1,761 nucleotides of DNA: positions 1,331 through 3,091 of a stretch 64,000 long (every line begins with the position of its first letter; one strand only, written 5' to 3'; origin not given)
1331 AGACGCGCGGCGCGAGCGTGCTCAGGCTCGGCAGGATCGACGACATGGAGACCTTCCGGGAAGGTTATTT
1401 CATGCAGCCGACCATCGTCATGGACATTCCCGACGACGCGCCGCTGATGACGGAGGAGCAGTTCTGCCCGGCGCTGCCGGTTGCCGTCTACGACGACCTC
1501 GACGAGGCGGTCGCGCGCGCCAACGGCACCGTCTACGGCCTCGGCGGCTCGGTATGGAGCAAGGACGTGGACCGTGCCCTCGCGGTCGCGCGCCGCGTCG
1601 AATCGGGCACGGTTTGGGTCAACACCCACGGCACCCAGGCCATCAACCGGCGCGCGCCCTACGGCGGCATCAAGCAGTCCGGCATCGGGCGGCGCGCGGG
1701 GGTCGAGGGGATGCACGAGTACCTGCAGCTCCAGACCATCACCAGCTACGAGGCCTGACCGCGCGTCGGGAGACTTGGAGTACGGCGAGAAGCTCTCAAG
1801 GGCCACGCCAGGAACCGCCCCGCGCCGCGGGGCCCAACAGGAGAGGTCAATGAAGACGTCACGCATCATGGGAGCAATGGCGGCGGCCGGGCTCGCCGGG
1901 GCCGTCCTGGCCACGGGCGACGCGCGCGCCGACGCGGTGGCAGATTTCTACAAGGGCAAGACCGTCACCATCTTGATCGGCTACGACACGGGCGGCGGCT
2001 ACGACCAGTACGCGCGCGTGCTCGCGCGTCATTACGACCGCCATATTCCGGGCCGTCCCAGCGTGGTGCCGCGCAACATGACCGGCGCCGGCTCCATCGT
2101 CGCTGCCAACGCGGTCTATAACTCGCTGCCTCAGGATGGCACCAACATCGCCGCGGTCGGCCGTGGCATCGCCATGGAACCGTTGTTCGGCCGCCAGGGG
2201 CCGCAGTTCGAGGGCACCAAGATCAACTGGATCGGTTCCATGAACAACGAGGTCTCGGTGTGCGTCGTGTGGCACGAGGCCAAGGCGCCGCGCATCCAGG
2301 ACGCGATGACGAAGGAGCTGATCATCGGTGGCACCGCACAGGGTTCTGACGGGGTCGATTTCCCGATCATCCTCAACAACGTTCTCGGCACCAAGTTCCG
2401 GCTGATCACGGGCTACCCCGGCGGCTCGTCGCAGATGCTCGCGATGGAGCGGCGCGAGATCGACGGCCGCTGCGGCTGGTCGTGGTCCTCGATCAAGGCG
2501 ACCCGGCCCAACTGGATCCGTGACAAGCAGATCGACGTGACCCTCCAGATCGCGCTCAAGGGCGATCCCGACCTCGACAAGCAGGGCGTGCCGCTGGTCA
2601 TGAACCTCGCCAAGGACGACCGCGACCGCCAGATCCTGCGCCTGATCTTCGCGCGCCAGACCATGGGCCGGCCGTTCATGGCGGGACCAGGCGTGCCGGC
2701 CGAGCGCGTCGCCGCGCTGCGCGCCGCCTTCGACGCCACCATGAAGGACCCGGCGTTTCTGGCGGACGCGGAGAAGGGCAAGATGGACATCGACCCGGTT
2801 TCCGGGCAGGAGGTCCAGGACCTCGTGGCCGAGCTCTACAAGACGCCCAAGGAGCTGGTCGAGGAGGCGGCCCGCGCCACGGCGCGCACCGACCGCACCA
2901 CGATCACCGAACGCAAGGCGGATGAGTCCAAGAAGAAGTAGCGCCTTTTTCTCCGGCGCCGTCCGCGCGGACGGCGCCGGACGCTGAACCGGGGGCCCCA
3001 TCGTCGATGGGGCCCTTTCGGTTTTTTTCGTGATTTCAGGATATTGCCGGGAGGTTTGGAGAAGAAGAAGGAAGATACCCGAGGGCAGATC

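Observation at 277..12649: UbiD/UbiX prFMN decarboxylase module embedded in an aldehyde-dehydrogenase / TPP-enzyme / TTT-transporter island under a LysR regulator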

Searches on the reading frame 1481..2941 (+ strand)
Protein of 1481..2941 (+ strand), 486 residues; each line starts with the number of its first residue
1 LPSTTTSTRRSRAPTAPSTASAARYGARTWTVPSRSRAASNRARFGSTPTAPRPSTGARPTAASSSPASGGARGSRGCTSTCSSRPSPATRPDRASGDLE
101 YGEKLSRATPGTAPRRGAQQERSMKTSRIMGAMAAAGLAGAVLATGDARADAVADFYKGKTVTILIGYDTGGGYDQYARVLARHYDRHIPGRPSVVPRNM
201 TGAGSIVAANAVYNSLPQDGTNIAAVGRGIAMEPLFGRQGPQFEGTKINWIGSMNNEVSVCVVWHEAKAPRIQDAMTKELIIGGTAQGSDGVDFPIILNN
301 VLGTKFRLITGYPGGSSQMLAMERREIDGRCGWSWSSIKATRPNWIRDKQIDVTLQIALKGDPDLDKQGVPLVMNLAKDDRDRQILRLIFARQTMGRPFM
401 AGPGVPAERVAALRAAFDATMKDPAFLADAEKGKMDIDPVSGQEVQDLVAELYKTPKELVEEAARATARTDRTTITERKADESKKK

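Call 4: search_protein_families(library=pfam, proteins=[window:1481-2941:+])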
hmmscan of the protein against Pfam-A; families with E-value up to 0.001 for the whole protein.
window:1481-2941:+ (486 aa): 1 family
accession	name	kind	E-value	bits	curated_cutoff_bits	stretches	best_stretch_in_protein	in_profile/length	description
PF03401.19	TctC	-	5.5e-07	29.8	27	0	191-277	14-98/274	Tripartite tricarboxylate transporter family receptor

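Call 5: search_protein_families(library=ncbifam, proteins=[window:1481-2941:+])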
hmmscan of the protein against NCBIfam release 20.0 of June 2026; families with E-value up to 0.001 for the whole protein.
window:1481-2941:+ (486 aa): 0 families
